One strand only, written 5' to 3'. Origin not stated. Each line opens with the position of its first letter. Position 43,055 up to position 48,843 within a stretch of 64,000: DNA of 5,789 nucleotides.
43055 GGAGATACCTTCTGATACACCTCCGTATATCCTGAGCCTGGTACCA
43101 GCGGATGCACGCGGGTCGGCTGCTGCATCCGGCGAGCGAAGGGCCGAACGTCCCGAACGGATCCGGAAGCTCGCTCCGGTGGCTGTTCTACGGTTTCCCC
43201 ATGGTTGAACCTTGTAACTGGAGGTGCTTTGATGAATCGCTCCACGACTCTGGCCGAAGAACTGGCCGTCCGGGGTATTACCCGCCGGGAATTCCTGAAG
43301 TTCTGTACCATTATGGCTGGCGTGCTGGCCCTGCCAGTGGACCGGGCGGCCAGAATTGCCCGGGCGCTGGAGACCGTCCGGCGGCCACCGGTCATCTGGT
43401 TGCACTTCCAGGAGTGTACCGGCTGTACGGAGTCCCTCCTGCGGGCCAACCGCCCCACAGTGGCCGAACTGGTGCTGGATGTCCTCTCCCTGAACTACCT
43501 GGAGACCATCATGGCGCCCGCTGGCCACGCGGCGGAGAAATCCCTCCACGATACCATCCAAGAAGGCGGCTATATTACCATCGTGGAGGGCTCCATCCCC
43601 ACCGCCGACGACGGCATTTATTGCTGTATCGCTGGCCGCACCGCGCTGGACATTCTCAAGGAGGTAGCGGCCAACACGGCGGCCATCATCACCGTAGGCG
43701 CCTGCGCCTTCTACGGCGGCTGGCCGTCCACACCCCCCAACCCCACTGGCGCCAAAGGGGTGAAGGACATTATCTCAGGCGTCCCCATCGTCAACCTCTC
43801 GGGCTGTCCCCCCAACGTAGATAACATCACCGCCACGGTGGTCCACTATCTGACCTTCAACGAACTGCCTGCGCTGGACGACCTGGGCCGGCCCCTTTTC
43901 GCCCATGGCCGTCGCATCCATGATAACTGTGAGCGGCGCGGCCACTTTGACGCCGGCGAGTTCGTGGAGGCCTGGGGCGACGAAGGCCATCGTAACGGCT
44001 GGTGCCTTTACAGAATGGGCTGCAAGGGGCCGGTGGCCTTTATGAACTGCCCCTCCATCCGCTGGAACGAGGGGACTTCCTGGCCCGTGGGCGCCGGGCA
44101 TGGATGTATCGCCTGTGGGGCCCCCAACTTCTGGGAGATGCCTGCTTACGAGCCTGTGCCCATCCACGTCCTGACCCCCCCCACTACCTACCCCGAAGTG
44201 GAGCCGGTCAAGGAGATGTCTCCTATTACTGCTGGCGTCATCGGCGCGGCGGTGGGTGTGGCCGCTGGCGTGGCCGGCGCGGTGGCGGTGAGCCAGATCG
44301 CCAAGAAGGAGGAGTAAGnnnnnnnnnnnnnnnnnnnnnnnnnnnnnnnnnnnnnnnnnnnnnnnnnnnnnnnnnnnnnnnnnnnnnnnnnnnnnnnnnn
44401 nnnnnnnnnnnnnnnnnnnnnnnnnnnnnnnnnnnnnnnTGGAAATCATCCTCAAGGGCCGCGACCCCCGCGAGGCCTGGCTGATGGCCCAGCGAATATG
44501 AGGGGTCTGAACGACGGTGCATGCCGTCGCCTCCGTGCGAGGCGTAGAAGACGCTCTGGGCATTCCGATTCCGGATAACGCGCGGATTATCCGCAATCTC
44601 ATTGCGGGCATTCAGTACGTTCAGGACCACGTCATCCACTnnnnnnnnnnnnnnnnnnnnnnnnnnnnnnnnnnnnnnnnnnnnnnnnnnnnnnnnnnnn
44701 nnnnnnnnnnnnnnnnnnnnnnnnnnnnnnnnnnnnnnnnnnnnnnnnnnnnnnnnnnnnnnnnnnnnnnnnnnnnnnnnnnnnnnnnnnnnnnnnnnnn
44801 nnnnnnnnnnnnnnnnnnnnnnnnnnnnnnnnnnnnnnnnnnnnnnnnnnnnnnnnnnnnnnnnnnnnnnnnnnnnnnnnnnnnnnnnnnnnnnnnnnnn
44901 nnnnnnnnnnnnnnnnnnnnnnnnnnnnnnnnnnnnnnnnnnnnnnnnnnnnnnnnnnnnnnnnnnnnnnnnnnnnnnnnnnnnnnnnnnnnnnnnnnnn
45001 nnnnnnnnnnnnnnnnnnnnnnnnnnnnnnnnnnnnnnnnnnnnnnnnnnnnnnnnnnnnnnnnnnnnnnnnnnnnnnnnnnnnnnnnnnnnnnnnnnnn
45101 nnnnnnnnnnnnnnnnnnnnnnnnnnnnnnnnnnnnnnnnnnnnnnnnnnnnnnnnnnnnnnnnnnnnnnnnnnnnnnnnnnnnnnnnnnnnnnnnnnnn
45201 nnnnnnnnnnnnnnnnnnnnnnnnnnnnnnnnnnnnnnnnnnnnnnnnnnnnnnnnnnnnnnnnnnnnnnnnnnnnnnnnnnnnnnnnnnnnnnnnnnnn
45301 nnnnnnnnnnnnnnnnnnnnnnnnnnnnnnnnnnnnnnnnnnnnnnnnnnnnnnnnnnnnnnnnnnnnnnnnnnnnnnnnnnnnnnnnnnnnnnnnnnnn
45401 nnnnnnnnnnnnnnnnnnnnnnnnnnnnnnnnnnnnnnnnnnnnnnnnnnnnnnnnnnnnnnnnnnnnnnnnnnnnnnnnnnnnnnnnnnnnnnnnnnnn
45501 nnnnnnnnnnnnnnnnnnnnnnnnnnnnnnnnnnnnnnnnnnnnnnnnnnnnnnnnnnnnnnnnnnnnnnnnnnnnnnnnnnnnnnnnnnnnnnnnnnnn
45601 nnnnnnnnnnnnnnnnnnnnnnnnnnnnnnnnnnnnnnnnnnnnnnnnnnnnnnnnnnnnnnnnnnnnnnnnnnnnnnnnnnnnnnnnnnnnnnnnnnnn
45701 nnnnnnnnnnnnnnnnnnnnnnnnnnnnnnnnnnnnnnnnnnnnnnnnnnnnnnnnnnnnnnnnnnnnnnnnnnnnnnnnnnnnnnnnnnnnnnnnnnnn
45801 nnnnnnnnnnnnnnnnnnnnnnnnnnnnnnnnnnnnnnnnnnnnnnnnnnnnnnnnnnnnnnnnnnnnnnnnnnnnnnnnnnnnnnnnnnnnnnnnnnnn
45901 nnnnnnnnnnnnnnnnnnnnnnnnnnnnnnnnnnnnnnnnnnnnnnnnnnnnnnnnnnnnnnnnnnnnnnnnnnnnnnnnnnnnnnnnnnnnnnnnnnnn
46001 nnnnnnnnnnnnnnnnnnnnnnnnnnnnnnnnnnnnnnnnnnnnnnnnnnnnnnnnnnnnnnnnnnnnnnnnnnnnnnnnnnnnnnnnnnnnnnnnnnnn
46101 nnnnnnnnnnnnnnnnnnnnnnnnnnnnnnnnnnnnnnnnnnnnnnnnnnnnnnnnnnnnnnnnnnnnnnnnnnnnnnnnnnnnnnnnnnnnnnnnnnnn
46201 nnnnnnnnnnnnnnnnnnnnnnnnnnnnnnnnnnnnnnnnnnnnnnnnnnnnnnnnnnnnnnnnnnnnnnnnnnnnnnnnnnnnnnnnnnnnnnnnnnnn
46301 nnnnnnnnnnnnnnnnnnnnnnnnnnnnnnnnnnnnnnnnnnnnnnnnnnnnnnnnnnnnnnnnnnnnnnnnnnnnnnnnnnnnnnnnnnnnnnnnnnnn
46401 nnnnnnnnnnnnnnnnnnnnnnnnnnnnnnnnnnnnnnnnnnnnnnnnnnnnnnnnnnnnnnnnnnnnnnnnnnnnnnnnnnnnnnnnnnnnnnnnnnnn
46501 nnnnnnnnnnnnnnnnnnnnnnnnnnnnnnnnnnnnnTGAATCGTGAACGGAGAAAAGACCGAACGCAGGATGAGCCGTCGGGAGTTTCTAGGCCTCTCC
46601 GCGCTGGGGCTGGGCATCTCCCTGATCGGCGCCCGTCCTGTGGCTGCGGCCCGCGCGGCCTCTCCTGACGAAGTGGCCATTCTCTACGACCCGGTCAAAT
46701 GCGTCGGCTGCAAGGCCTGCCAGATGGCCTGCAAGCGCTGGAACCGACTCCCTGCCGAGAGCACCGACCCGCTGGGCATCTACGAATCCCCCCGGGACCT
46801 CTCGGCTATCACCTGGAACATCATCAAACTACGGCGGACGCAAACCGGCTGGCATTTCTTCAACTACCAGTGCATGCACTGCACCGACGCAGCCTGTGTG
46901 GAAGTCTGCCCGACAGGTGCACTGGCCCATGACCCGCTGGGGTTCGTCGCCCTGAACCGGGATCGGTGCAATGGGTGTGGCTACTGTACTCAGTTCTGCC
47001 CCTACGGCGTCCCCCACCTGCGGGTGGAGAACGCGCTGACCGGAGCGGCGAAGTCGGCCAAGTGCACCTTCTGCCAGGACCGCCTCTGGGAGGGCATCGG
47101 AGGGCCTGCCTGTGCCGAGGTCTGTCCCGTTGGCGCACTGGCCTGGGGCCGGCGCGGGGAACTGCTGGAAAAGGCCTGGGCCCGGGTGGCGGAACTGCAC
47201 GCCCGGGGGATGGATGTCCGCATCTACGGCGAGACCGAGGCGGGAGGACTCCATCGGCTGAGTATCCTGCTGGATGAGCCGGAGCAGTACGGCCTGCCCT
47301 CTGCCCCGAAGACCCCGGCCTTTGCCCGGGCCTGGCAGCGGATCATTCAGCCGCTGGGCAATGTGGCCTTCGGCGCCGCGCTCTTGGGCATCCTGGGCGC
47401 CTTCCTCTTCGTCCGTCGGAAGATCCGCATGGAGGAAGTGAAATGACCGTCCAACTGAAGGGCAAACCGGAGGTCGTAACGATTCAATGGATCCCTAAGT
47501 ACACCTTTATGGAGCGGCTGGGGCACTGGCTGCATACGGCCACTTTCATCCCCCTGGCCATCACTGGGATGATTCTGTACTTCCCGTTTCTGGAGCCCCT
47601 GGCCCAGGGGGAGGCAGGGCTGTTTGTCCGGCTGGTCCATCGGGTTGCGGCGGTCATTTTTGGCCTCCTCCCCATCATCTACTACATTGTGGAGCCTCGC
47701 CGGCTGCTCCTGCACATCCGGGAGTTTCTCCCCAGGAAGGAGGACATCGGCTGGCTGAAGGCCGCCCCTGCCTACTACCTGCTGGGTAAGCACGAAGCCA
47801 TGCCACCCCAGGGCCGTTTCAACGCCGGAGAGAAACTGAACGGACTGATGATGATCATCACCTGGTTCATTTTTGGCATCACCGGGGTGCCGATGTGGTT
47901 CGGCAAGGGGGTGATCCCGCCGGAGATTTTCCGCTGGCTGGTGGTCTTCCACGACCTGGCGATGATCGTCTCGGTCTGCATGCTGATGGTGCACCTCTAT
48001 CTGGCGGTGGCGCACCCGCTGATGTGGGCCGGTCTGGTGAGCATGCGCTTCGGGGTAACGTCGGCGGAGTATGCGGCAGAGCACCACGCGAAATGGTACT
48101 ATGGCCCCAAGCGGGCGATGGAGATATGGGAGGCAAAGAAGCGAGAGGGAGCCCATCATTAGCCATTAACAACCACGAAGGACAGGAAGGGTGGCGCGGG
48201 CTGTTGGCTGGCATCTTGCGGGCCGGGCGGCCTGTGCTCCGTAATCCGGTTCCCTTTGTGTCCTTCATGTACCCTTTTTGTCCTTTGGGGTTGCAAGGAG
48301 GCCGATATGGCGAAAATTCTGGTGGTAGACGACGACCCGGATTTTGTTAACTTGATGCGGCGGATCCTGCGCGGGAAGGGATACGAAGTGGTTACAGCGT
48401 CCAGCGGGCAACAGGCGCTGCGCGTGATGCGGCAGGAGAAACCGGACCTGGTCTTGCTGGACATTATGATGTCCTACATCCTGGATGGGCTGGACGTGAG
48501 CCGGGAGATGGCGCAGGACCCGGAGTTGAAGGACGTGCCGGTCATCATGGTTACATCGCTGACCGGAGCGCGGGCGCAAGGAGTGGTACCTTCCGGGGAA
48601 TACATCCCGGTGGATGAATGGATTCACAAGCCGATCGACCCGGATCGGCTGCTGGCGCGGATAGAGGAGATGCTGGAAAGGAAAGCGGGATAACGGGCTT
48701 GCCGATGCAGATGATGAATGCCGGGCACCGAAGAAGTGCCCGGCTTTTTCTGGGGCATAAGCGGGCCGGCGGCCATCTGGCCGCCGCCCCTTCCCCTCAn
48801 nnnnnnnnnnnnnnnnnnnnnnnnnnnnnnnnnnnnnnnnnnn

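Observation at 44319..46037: [NiFe]-hydrogenase large subunit with in-frame TGA at BOTH cysteines of the N-terminal RxCGxC nickel-binding motif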

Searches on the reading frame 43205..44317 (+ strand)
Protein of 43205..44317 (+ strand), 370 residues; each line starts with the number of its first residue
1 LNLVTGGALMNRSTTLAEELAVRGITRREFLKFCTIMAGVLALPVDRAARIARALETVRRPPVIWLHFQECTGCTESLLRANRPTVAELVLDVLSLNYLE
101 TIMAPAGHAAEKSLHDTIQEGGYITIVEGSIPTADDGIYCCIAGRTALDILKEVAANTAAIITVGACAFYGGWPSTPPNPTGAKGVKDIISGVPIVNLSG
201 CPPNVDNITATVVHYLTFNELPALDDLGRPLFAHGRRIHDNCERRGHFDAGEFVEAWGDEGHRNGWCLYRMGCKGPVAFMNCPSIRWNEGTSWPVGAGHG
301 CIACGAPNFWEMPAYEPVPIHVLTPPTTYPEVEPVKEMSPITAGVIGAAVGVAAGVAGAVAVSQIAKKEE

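Call 8: search_protein_families(library=pfam, proteins=[window:43205-44317:+])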
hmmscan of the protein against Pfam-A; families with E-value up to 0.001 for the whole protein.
window:43205-44317:+ (370 aa): 2 families
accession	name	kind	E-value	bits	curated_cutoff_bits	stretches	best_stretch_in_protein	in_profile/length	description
PF14720.11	NiFe_hyd_SSU_C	-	5.3e-30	104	27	1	235-311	2-74/80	NiFe/NiFeSe hydrogenase small subunit C-terminal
PF01058.29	Oxidored_q6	-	2e-26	92.6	27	1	71-214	1-127/128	NADH ubiquinone oxidoreductase, 20 Kd subunit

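Call 51: search_protein_families(library=ncbifam, proteins=[window:43205-44317:+], max_evalue=0.00001)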
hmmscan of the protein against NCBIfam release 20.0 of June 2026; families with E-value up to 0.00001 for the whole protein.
window:43205-44317:+ (370 aa): 3 families
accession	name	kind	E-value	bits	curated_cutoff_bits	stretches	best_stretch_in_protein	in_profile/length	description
TIGR00391.1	hydA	subfamily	2.3e-130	435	179.5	1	13-360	3-354/365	hydrogenase small subunit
NF007779.0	PRK10468.1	equivalog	2.5e-110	368.9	659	1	20-367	8-360/372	hydrogenase 2 small subunit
NF045520.1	H2_NiFeSe_small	exception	1.5e-63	215.1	470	1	25-311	2-306/314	NiFeSe hydrogenase small subunit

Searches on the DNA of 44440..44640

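Call 55: search_rna_families(source=window, start=44440, end=44640, threshold=evalue, max_evalue=10, show_alignments=2)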
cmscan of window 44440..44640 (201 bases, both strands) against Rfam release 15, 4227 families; matches with E-value up to 10: 5.
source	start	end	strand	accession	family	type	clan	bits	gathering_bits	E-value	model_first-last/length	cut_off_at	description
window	44442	44504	-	RF00992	mir-593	Gene; miRNA;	-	15.7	100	0.78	1-100/100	no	mir-593 microRNA precursor family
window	44582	44601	+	RF01114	TMV_UPD-PK1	Cis-reg;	-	14.5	33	2.9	1-22/22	no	Pseudoknot of upstream pseudoknot domain (UPD) of the 3'UTR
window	44451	44500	+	RF03078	chrB-a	Cis-reg;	-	13.3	43.9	4.3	1-80/80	no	chrB-a RNA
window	44468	44559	+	RF02206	WT1-AS_4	Gene; lncRNA;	-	12.2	60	2.4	24-134/134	no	WT1 antisense RNA conserved region 4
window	44440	44488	-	RF02272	Vax2os1_3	Gene; lncRNA;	-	9.1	50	5.9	1-53/199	3'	Vax2os1 conserved region 3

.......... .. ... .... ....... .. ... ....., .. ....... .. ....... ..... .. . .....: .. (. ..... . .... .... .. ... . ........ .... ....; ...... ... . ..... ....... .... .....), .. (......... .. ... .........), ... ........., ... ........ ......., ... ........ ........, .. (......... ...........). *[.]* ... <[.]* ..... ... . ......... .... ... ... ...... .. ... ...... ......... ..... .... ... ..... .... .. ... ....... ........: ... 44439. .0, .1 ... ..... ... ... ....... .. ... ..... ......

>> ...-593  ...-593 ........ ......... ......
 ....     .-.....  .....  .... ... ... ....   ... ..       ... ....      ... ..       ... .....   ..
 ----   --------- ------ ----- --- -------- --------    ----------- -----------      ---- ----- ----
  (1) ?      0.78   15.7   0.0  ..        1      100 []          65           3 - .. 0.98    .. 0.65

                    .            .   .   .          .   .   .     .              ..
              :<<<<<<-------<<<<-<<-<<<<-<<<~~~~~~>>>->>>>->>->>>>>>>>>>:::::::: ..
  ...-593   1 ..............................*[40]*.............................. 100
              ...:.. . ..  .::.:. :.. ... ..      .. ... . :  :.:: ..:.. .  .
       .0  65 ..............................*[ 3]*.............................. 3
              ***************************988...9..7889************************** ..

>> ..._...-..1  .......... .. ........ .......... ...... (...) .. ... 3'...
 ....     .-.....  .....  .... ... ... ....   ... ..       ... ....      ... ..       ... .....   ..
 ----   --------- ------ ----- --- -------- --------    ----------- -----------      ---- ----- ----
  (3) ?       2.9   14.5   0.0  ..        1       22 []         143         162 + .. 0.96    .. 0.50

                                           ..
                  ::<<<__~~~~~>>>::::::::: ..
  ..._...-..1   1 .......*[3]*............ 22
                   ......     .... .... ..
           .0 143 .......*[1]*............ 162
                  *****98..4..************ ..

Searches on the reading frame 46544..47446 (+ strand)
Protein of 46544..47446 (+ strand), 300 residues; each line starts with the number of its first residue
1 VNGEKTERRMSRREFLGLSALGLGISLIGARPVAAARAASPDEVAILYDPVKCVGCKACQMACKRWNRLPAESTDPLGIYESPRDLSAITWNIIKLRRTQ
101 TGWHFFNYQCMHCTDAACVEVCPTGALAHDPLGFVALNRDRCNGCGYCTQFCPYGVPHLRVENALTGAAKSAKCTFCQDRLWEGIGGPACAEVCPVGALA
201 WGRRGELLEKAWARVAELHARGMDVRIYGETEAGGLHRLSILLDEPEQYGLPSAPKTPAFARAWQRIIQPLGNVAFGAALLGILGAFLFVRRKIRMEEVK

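Call 8: search_protein_families(library=pfam, proteins=[window:46544-47446:+])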
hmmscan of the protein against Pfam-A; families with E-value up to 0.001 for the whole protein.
window:46544-47446:+ (300 aa): 12 families
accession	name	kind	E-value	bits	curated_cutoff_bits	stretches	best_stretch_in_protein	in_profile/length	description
PF13247.11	Fer4_11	-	1.5e-18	67.3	26.2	1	103-203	3-99/100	4Fe-4S dicluster domain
PF12838.12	Fer4_7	-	6.5e-15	55.8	27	3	52-126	1-52/52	4Fe-4S dicluster domain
PF00037.32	Fer4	-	2e-12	46.8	21.1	1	137-156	3-22/24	4Fe-4S binding domain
PF13187.11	Fer4_9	-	2.7e-12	47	27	2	141-198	1-51/52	4Fe-4S dicluster domain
PF12837.12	Fer4_6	-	1.7e-11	43.9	25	1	138-157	5-24/24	4Fe-4S binding domain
PF13237.11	Fer4_10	-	3.8e-11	43.2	25.5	1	137-195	4-53/53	4Fe-4S dicluster domain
PF12797.12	Fer4_2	-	1.5e-09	37.6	24.5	1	135-154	3-22/22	4Fe-4S binding domain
PF12798.12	Fer4_3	-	1.2e-06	29.4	27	0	142-155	1-14/15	4Fe-4S binding domain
PF25160.1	LdpA_Fe-S-bd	-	2.3e-06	27.7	27.6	1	116-155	7-41/49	LdpA Fe-S cluster-binding domain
PF13183.11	Fer4_8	-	2.4e-06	28.4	27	1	52-125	4-67/68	4Fe-4S dicluster domain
PF13484.11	Fer4_16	-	5.3e-06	27.6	30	0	109-130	1-20/66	4Fe-4S double cluster binding domain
PF14697.11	Fer4_21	-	1e-05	26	35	1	109-153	7-52/59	4Fe-4S dicluster domain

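Call 51: search_protein_families(library=ncbifam, proteins=[window:46544-47446:+], max_evalue=0.00001)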
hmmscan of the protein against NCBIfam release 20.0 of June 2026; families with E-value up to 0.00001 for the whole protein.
window:46544-47446:+ (300 aa): 35 families (the best 25 are shown)
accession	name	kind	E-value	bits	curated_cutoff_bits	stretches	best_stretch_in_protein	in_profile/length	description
NF008134.0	PRK10882.1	equivalog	2.7e-54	184.4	263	1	10-258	2-282/329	hydrogenase 2 operon protein HybA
TIGR01582.1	FDH-beta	equivalog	1.6e-53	181.6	334.7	1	39-293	17-275/283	formate dehydrogenase subunit beta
NF045715.1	sulf_resp_HmcB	equivalog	4.1e-47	160.8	420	1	11-252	1-245/307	sulfate respiration complex iron-sulfur protein HmcB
TIGR02951.1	DMSO_dmsB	equivalog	5.5e-29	101.3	214.1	1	47-209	5-158/161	DMSO/selenate family reductase complex B subunit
TIGR03149.1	cyt_nit_nrfC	equivalog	2.3e-28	99.1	377.6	1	10-203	2-183/225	cytochrome c nitrite reductase Fe-S protein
NF011569.0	PRK14993.1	equivalog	3.7e-21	75.7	416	1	11-199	4-183/244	tetrathionate reductase subunit TtrB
NF038355.1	FDH3_beta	equivalog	1.1e-20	74.4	240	1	46-178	5-122/180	formate dehydrogenase FDH3 subunit beta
NF045797.1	DsrO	equivalog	1.2e-19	70.7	200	1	11-199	4-197/235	sulfate reduction electron transfer complex DsrMKJOP subunit DsrO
NF041715.1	arsenate_red_ArrB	equivalog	1.4e-19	70.5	450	1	47-157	6-104/233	arsenate respiratory reductase iron-sulfur subunit ArrB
TIGR03478.1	DMSO_red_II_bet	subfamily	3.5e-18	65.6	480.7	1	104-203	125-219/321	DMSO reductase family type II enzyme, iron-sulfur subunit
NF009408.0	PRK12769.1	equivalog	7.6e-17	60.7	1003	1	46-212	5-155/659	formate-dependent uric acid utilization protein AegA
NF007658.0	PRK10330.1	equivalog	4e-15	55.8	260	1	46-205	5-158/181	electron transport protein HydN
NF042979.1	EthbenzDh_ebdB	equivalog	6.5e-15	54.8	740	1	104-202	147-240/354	ethylbenzene dehydrogenase subunit beta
NF045766.1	PhenlGlyoxDHPadI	equivalog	2.4e-14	53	700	1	45-223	6-156/443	NADH-dependent phenylglyoxylate dehydrogenase subunit beta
NF041782.1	mnquin_red_QrcC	equivalog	6.9e-14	52.1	400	1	49-157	6-116/239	menaquinone reductase iron-sulfur cluster-binding subunit QrcC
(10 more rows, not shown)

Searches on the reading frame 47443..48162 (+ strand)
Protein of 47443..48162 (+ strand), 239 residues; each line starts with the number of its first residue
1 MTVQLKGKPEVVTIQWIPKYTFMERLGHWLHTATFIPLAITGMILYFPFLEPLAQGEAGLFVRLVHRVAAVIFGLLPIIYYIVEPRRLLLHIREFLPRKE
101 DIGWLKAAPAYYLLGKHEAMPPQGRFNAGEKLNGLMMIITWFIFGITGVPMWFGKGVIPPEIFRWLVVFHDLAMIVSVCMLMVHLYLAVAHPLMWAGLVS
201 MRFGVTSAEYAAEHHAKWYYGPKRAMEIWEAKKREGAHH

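Call 8: search_protein_families(library=pfam, proteins=[window:47443-48162:+])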
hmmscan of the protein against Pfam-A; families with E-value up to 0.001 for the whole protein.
window:47443-48162:+ (239 aa): 2 families
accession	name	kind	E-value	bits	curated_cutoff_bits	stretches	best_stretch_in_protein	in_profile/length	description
PF01292.26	Ni_hydr_CYTB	-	7e-20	72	30.1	1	20-201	2-176/179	Prokaryotic cytochrome b561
PF14358.11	DUF4405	-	0.0003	21.7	26.7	0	29-76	4-57/66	Domain of unknown function (DUF4405)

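Call 51: search_protein_families(library=ncbifam, proteins=[window:47443-48162:+], max_evalue=0.00001)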
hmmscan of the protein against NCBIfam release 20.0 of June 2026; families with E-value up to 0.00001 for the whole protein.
window:47443-48162:+ (239 aa): 4 families
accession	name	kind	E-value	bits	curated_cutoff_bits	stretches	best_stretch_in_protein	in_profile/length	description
TIGR01583.1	formate-DH-gamm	equivalog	1.1e-28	100.6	115.85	1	17-220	2-199/204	formate dehydrogenase subunit gamma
NF007558.0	PRK10179.1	equivalog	5.9e-18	65.3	339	1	17-232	7-210/217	formate dehydrogenase-N subunit gamma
NF007924.0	PRK10639.1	equivalog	1.6e-14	54.2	341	1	17-221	7-201/211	formate dehydrogenase cytochrome b556 subunit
TIGR02125.1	CytB-hydogenase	equivalog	1.6e-10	40.9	121.5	1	20-194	3-194/212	Ni/Fe-hydrogenase, b-type cytochrome subunit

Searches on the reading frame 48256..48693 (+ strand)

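Call 51: search_protein_families(library=ncbifam, proteins=[window:48256-48693:+], max_evalue=0.00001)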
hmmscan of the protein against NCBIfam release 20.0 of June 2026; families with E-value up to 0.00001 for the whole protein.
window:48256-48693:+ (145 aa): 84 families (the best 25 are shown)
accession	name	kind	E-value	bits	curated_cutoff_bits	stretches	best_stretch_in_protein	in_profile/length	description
NF007135.0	PRK09581.1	equivalog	9.1e-27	94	474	1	18-139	2-119/457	PleD family two-component system response regulator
TIGR02154.1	PhoB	equivalog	9.1e-23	80.7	296.2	1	19-143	3-123/226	phosphate regulon transcriptional regulator PhoB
NF045717.1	DVU0259_DivK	exception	1.1e-22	80.4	160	1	19-140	3-116/117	DVU0259 family response regulator domain-containing protein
NF040689.1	MtrAB_MtrA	equivalog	3.7e-22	78.8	300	1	21-142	1-115/219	MtrAB system response regulator MtrA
NF045944.1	ResRegRpaBCyano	equivalog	1e-21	77.4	330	1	22-143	1-115/229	response regulator transcription factor RpaB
NF007005.1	PRK09468.1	equivalog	3.8e-21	75.6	331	1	18-144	3-123/237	osmolarity response regulator transcription factor OmpR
NF040534.1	resp_reg_YycF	equivalog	1.2e-19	70.6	340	1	20-143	2-118/231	response regulator YycF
NF053854.1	RespRegPhoBBctds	equivalog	3e-19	69.3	270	1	21-143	1-118/225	two-component system response regulator PhoB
NF011695.0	PRK15115.1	equivalog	3.7e-19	68.8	763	1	17-144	5-126/445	two-component system response regulator GlrR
NF008199.0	PRK10955.1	equivalog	9.4e-18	65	341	1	18-142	1-117/232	envelope stress response regulator transcription factor CpxR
NF007982.1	PRK10710.1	equivalog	9.8e-18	64.6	380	1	16-143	5-125/235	envelope stress response regulator BaeR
NF041733.1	resp_reg_CseB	equivalog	4.2e-17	62.3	350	1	20-143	2-118/228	two-component system response regulator CseB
NF033120.0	vanR_FM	exception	5.7e-17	62.1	460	1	20-142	5-120/231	vancomycin resistance response regulator transcription factor, VanR-F/VanR-M family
NF051870.1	NAssimRespRegNtrX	equivalog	7e-17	61.4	600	1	18-142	1-121/452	nitrogen assimilation response regulator NtrX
TIGR02875.1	spore_0_A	equivalog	3.6e-16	59.2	200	1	19-142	3-124/262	sporulation transcription factor Spo0A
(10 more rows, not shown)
